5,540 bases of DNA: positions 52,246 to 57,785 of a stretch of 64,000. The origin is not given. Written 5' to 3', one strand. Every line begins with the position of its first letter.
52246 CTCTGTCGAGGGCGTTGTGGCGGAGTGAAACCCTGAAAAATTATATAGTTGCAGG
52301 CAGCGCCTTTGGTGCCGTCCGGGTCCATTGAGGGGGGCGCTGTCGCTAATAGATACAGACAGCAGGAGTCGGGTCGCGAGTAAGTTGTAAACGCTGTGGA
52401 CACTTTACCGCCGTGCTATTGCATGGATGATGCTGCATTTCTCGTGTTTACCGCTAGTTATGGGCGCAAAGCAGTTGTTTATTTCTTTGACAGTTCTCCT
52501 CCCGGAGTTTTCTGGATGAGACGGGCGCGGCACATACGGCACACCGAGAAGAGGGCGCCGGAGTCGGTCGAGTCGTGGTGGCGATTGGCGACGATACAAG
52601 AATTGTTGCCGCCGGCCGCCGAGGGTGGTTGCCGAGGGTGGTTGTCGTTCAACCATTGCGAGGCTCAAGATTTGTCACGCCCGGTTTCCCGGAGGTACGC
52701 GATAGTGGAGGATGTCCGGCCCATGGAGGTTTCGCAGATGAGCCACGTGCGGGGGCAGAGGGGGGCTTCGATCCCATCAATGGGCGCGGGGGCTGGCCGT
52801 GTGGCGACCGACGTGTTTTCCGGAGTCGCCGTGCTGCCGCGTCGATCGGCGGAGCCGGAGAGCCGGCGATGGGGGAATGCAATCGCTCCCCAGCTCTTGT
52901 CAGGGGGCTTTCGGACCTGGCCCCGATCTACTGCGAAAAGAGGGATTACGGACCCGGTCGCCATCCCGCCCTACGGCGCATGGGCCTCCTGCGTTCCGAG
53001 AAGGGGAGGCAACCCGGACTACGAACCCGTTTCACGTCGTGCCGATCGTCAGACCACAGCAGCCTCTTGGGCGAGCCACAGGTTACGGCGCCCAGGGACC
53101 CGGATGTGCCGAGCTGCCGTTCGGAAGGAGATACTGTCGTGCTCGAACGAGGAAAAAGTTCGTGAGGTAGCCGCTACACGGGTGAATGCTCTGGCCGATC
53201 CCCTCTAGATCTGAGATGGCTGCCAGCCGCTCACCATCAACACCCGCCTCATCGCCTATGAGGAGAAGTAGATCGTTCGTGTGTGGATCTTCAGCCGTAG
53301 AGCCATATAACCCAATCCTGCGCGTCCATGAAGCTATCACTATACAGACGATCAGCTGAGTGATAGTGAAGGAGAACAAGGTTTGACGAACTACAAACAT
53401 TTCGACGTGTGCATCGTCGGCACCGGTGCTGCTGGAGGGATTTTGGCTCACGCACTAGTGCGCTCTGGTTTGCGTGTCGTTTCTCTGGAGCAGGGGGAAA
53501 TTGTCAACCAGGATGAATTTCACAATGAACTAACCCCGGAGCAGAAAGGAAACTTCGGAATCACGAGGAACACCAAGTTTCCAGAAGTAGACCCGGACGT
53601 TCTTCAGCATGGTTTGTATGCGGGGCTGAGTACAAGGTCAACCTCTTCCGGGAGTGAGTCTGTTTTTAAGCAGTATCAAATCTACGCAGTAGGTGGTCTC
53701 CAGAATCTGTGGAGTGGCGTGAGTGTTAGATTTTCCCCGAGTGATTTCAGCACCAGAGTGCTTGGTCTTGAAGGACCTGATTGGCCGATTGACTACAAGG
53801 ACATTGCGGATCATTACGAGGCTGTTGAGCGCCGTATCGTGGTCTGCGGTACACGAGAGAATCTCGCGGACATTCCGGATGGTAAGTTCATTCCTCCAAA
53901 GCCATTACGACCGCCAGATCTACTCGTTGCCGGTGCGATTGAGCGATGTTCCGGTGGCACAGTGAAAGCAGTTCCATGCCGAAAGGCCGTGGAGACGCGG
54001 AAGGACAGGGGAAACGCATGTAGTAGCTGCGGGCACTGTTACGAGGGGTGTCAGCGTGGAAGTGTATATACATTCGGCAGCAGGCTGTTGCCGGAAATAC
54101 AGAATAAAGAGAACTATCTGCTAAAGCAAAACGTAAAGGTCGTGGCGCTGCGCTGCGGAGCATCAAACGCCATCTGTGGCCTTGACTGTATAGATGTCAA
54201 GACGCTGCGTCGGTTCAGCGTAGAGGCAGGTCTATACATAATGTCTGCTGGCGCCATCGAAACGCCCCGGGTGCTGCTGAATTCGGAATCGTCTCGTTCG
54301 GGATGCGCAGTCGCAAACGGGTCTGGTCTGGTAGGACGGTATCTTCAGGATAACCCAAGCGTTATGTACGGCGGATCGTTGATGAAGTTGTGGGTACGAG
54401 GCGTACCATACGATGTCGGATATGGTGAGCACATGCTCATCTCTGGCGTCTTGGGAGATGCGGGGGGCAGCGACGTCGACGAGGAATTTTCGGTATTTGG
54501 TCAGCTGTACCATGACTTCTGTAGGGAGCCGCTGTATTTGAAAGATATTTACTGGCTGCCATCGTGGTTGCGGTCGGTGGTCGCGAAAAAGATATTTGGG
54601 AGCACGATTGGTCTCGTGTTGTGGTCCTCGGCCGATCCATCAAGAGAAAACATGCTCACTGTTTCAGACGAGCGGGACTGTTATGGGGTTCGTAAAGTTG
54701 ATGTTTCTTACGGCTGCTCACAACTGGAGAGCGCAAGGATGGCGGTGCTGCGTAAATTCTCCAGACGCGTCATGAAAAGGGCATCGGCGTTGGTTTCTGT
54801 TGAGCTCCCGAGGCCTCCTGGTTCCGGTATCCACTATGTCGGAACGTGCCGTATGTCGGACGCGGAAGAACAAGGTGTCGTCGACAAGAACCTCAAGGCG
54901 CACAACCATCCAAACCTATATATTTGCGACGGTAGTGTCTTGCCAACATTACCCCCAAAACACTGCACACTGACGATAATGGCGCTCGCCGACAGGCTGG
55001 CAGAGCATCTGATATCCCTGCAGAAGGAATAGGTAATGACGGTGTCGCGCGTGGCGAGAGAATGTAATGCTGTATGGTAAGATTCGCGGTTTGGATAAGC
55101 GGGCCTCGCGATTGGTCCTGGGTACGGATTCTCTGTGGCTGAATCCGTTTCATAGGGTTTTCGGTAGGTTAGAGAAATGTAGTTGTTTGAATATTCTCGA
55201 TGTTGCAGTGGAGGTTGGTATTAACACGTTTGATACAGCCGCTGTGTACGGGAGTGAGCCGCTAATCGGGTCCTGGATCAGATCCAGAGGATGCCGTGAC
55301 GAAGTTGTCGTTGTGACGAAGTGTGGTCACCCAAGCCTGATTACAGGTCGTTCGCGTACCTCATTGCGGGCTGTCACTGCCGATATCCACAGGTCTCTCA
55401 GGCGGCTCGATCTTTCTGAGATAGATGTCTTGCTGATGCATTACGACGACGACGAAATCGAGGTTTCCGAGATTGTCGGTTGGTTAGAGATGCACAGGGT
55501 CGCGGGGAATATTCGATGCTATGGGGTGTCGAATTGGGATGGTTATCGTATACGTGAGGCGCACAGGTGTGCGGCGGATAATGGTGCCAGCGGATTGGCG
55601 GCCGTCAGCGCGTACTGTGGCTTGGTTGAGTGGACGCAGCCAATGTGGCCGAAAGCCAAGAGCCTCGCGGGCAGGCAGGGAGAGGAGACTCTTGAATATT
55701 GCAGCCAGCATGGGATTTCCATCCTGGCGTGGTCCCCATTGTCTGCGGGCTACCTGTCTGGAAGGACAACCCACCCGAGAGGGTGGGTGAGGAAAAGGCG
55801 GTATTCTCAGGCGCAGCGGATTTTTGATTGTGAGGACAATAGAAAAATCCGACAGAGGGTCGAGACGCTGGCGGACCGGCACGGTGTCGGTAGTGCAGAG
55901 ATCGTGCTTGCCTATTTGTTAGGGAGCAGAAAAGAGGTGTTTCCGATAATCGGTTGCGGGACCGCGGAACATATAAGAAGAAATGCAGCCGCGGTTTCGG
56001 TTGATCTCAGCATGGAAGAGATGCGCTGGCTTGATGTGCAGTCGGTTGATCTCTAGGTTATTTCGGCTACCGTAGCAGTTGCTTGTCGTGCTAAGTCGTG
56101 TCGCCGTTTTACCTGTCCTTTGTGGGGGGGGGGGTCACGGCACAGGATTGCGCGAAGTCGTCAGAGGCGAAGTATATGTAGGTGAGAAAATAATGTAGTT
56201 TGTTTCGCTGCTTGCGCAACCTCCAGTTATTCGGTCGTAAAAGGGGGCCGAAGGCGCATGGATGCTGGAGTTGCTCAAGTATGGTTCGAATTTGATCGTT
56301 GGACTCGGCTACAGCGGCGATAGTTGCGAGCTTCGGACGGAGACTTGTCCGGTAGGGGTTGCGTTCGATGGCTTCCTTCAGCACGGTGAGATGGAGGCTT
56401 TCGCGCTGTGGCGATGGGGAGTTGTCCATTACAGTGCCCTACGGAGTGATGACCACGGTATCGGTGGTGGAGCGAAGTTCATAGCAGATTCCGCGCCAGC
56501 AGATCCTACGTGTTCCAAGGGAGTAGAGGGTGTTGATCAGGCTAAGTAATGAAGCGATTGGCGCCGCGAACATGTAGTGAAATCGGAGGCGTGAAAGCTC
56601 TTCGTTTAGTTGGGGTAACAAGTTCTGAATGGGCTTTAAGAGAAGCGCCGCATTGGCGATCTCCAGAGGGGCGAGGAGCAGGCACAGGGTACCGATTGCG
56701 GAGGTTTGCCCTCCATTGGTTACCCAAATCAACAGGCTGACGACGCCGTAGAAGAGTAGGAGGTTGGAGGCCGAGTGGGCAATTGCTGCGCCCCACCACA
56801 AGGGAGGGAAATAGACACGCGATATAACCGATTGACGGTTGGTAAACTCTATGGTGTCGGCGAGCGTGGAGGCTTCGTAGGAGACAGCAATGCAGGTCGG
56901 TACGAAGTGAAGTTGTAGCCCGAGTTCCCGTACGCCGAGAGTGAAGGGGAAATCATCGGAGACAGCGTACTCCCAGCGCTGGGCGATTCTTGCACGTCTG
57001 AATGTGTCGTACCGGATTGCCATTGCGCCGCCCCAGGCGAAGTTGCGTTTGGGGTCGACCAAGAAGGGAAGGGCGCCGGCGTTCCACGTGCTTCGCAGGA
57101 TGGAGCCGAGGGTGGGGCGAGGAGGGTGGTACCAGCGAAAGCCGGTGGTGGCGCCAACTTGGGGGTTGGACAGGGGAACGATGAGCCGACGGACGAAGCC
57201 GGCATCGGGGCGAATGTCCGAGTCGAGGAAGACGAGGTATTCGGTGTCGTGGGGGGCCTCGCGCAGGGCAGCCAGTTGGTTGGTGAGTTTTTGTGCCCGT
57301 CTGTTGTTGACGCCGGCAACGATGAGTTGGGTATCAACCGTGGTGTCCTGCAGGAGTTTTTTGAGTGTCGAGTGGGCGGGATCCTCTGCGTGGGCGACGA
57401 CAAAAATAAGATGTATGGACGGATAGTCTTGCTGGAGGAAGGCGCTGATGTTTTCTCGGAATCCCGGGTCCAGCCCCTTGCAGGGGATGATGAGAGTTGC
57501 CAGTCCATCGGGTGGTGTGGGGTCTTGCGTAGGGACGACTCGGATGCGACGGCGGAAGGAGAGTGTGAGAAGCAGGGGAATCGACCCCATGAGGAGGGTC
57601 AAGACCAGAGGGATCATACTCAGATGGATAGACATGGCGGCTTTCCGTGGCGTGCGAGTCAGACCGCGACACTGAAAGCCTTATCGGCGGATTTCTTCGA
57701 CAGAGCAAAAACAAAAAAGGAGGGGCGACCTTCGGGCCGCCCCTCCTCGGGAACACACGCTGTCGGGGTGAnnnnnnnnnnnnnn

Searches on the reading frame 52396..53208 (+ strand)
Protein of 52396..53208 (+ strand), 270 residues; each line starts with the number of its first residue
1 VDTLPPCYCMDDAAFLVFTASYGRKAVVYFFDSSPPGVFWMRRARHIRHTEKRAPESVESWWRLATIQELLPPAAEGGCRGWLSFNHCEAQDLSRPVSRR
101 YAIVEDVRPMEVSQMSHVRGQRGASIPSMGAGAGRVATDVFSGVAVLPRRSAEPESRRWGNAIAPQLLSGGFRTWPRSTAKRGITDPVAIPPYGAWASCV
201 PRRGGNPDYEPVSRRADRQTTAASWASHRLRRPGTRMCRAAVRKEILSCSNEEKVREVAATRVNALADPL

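Call 9: search_protein_families(library=pfam, proteins=[window:52396-53208:+], max_evalue=0.001)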
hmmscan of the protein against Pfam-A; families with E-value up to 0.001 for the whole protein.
window:52396-53208:+ (270 aa): 0 families

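Call 30: search_protein_families(library=ncbifam, proteins=[window:52396-53208:+], max_evalue=0.01)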
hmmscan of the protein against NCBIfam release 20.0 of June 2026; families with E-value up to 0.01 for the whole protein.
window:52396-53208:+ (270 aa): 0 families

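Call 33: search_protein_families(library=pfam, proteins=[window:52396-53208:+], max_evalue=0.1)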
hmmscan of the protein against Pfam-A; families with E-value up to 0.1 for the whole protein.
window:52396-53208:+ (270 aa): 0 families

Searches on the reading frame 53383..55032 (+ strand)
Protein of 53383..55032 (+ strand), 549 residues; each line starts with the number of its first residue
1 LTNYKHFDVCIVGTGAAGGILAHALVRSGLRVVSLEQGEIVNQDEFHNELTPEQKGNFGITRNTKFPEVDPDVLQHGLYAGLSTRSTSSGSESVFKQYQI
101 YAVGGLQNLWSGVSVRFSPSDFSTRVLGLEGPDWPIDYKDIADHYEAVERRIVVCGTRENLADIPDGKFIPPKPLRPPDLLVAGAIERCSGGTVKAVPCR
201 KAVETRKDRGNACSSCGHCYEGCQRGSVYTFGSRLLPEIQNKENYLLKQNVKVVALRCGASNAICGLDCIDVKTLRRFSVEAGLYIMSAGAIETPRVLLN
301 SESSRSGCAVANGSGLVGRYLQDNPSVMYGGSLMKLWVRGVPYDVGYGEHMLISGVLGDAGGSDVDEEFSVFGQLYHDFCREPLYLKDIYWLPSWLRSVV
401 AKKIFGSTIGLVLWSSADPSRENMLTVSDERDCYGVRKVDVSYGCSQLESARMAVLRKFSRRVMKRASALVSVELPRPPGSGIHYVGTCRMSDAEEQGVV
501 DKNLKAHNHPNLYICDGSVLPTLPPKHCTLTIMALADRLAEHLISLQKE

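Call 9: search_protein_families(library=pfam, proteins=[window:53383-55032:+], max_evalue=0.001)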
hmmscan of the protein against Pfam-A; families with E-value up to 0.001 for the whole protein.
window:53383-55032:+ (549 aa): 2 families
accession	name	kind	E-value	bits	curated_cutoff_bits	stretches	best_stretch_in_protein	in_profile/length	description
PF05199.19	GMC_oxred_C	-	3.7e-21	76.6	24.6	1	419-536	1-139/139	GMC oxidoreductase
PF00732.25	GMC_oxred_N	-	2e-07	31.5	23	1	205-324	103-216/218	GMC oxidoreductase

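Call 30: search_protein_families(library=ncbifam, proteins=[window:53383-55032:+], max_evalue=0.01)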
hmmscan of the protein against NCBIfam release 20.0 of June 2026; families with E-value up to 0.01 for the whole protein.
window:53383-55032:+ (549 aa): 18 families
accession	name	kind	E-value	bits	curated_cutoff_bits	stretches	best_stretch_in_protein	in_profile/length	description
TIGR03970.1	mycofact_MftG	equivalog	3.5e-15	55.9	387.45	2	480-543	422-486/487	mycofactocin dehydrogenase MftG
TIGR02462.1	pyranose_ox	equivalog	5.8e-15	55.2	544.9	2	414-545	411-545/548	pyranose oxidase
NF058674.1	CholsOxChoxAB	equivalog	1.5e-14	53.5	850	1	483-541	472-530/535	cholesterol oxidase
NF002550.0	PRK02106.1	subfamily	4.9e-10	38.5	605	1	483-543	472-533/563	choline dehydrogenase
TIGR04542.1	GMC_mycofac_2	equivalog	3.4e-08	33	400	1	8-41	1-35/425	mycofactocin system GMC family oxidoreductase MftG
TIGR02032.1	GG-red-SF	subfamily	6.3e-05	22.8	158.8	1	7-41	1-35/297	geranylgeranyl reductase family protein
NF038210.1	GMC_mycofac_3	equivalog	0.00015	20.7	300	0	484-545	358-414/418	mycofactocin system GMC family oxidoreductase MftG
NF005788.0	PRK07608.1-3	equivalog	0.00041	19.2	478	1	6-42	2-38/388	UbiH/UbiF family hydroxylase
TIGR01810.1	betA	equivalog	0.00061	18.5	732.1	1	481-543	463-526/532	choline dehydrogenase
NF005612.0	PRK07364.1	equivalog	0.001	17.7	487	1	3-37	15-49/415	FAD-dependent hydroxylase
NF004829.0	PRK06183.1-3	subfamily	0.0033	16.2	390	1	3-37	5-39/520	bifunctional 3-(3-hydroxy-phenyl)propionate/3-hydroxycinnamic acid hydroxylase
NF041080.1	DGGGPL_reductase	equivalog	0.0051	15.7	580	1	7-37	2-32/447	digeranylgeranylglycerophospholipid reductase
TIGR01790.1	carotene-cycl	subfamily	0.0052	16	209.5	1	8-38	1-31/387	lycopene cyclase family protein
NF008519.0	PRK11445.1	equivalog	0.0063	15.8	303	1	5-47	2-43/355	FAD-binding protein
NF053717.1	VnlPnlRedVprA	equivalog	0.0068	15.3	600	0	2-40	2-40/481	vinyl phenol reductase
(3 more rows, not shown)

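Call 59: find_homologous_proteins(query=window:53383-55032:+)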
Query window:53383-55032:+ (549 aa): 349 proteins with E <= 0.001 among 8000 candidates; the best 120 are listed.
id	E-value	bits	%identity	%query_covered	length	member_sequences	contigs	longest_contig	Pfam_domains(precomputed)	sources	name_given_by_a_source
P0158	9.1e-149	515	48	99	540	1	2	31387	PF05199.20,PF00732.26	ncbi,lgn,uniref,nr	ncbi:GMC oxidoreductase [Legionella brunensis]|uniref:6'''-hydroxyparomomycin C oxidase n=1 Tax=Legi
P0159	3.3e-148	513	46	99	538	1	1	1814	PF05199.20,PF00732.26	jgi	jgi:choline dehydrogenase-like flavoprotein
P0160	2.8e-147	510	48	99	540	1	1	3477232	PF05199.20,PF00732.26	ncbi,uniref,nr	ncbi:GMC oxidoreductase [Legionella cardiaca]|uniref:GMC family oxidoreductase n=1 Tax=Legionella ca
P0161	1.5e-143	498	47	99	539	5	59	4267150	PF05199.20,PF00732.26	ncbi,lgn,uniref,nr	ncbi:GMC family oxidoreductase [Legionella anisa]|uniref:GMC family oxidoreductase n=1 Tax=Legionell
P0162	1.7e-143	497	45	99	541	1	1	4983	PF05199.20,PF00732.26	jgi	-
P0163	2.3e-143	497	46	99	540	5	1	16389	PF05199.20,PF00732.26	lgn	-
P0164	1.5e-142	494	46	98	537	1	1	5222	PF05199.20,PF00732.26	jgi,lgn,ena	-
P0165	2.3e-142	494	46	98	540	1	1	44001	PF05199.20,PF00732.26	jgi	-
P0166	3.9e-142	493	47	98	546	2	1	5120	PF01266.31,PF05199.20,PF00732.26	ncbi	-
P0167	3.2e-141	490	45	99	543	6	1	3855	PF05199.20,PF00732.26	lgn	-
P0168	1.5e-140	488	45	99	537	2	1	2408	PF01266.31,PF00890.31,PF05199.20,PF00732.26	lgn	-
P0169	5.6e-140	486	45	100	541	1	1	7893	PF05199.20,PF00732.26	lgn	-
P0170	1.1e-139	485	45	98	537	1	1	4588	PF05199.20,PF00732.26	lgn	-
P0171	1.1e-138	482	45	99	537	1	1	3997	PF05199.20,PF00732.26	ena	-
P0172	5.3e-138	479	44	99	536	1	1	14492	PF00890.31,PF07992.21,PF05834.19,PF05199.20,PF00732.26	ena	-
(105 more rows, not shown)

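Call 61: find_encoding_contigs(protein=P0160, flank=6000, max_places=2)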
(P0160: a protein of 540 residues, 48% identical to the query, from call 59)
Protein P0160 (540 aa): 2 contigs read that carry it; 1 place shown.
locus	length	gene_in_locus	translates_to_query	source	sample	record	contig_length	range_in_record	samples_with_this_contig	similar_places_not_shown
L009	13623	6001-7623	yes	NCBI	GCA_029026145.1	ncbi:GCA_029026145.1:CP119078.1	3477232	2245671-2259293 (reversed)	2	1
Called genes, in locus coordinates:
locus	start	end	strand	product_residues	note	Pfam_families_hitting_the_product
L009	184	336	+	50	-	-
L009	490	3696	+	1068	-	PF25596:CPSase_L_D1, PF02222:ATP-grasp (weak), PF02786:CPSase_L_D2, PF02787:CPSase_L_D3, PF25596:CPSase_L_D1, PF02222:ATP-grasp (weak), PF02786:CPSase_L_D2, PF02142:MGS, +5 more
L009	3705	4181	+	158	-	PF03449:GreA_GreB_N, PF01272:GreA_GreB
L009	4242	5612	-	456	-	PF00083:Sugar_tr, PF07690:MFS_1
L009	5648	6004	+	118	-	-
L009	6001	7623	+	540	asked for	PF00732:GMC_oxred_N, PF05199:GMC_oxred_C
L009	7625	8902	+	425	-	PF00155:Aminotran_1_2 (weak), PF01041:DegT_DnrJ_EryC1, PF01212:Beta_elim_lyase (weak)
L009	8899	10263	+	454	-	PF00083:Sugar_tr, PF07690:MFS_1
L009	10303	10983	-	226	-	PF03767:Acid_phosphat_B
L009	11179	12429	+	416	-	PF00083:Sugar_tr, PF07690:MFS_1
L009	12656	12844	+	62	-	-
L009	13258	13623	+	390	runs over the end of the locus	PF08240:ADH_N, PF00107:ADH_zinc_N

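Call 62: find_encoding_contigs(protein=P0165, flank=6000, max_places=2)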
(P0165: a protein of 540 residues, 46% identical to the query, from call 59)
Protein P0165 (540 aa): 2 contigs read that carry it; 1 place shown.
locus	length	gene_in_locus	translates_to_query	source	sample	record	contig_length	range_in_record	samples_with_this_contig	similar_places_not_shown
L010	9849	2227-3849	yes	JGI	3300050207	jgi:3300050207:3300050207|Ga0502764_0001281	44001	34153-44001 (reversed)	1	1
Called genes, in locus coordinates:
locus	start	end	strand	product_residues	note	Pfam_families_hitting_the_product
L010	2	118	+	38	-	?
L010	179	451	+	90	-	-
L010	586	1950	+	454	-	PF00083:Sugar_tr, PF07690:MFS_1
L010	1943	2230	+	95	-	-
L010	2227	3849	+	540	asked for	PF00732:GMC_oxred_N, PF05199:GMC_oxred_C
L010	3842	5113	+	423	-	PF00155:Aminotran_1_2 (weak), PF01041:DegT_DnrJ_EryC1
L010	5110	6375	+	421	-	PF00083:Sugar_tr, PF07690:MFS_1, PF00083:Sugar_tr, PF07690:MFS_1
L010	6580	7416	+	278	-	PF01040:UbiA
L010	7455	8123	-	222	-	PF01027:Bax1-I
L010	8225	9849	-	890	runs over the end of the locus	PF00330:Aconitase, PF00694:Aconitase_C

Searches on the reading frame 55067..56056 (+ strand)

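Call 9: search_protein_families(library=pfam, proteins=[window:55067-56056:+], max_evalue=0.001)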
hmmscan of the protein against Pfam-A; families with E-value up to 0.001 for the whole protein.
window:55067-56056:+ (329 aa): 1 family
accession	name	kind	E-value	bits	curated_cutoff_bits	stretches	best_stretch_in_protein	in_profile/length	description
PF00248.27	Aldo_ket_red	-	8.6e-55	186.3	24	1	16-323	2-287/291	Aldo/keto reductase family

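Call 30: search_protein_families(library=ncbifam, proteins=[window:55067-56056:+], max_evalue=0.01)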
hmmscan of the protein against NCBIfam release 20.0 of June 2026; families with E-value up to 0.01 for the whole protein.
window:55067-56056:+ (329 aa): 7 families
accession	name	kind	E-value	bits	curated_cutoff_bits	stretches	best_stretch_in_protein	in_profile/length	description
NF049922.1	MethglyxlRedYdjG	equivalog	2.4e-20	72.8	550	2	9-168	9-182/326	NADH-dependent methylglyoxal reductase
TIGR01293.1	Kv_beta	subfamily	2.7e-16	59.5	365.4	1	41-317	34-308/319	voltage-dependent potassium channel subunit beta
NF008377.0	PRK11172.1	equivalog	1.8e-13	50.3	327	1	34-166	12-140/267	2,5-didehydrogluconate reductase DkgB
NF007912.0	PRK10625.1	equivalog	8.2e-13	48.4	415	1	42-319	34-331/346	NADP(H)-dependent aldo-keto reductase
NF007695.0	PRK10376.1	subfamily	2.6e-12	46.4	280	2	30-169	31-179/290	oxidoreductase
NF007388.0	PRK09912.1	subfamily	4.4e-11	42.3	448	1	39-323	44-329/346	L-glyceraldehyde 3-phosphate reductase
NF008598.0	PRK11565.1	equivalog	5.7e-10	38.7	425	1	42-161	32-144/275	2,5-didehydrogluconate reductase DkgA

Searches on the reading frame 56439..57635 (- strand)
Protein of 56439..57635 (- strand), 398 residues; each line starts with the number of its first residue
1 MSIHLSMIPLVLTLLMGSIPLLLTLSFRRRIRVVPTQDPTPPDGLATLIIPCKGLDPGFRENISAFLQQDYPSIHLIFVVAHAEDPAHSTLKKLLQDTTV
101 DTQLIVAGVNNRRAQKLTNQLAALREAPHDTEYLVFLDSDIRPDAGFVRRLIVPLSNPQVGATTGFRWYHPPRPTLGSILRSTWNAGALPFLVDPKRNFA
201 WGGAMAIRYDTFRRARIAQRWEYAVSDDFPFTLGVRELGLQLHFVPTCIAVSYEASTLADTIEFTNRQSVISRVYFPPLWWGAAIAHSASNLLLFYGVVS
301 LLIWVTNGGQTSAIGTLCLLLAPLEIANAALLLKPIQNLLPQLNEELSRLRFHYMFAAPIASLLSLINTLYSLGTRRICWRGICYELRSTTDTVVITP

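Call 9: search_protein_families(library=pfam, proteins=[window:56439-57635:-], max_evalue=0.001)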
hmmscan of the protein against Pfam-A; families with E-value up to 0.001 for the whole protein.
window:56439-57635:- (398 aa): 4 families
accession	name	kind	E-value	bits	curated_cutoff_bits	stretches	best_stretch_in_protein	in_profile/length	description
PF13506.12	Glyco_transf_21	-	3.6e-11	43.3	21.7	1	103-269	5-170/174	Glycosyl transferase family 21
PF13641.12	Glyco_tranf_2_3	-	4.3e-07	30.6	27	1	46-268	3-227/230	Glycosyltransferase like family 2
PF00535.33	Glycos_transf_2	-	9.1e-07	29.4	23.3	1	48-209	2-161/168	Glycosyl transferase family 2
PF13632.12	Glyco_trans_2_3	-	4.5e-05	23.8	27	1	134-305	2-176/198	Glycosyl transferase family group 2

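Call 30: search_protein_families(library=ncbifam, proteins=[window:56439-57635:-], max_evalue=0.01)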
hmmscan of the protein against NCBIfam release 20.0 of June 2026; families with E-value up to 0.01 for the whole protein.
window:56439-57635:- (398 aa): 6 families
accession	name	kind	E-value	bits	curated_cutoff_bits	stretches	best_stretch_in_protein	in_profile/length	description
TIGR03472.1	HpnI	equivalog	2.4e-27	95.7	310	1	12-389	10-366/373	bacteriohopanetetrol glucosamine biosynthesis glycosyltransferase HpnI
TIGR03937.1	PgaC_IcaA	equivalog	1.2e-06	27.7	422.3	1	44-165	45-161/407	poly-beta-1,6-N-acetyl-D-glucosamine synthase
TIGR03965.1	mycofact_glyco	equivalog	5.7e-05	22.2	280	1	19-165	51-189/467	mycofactocin biosynthesis glycosyltransferase MftF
TIGR04242.1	nodulat_NodC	equivalog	0.00031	19.8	550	1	48-165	52-166/395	chitooligosaccharide synthase NodC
NF038299.1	EPS_HpsN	equivalog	0.00046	19.2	425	1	47-165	4-117/317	hormogonium polysaccharide biosynthesis glycosyltransferase HpsN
TIGR03469.1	HpnB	hypoth_equivalog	0.0015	17.6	379.25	1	47-153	47-158/386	hopene-associated glycosyltransferase HpnB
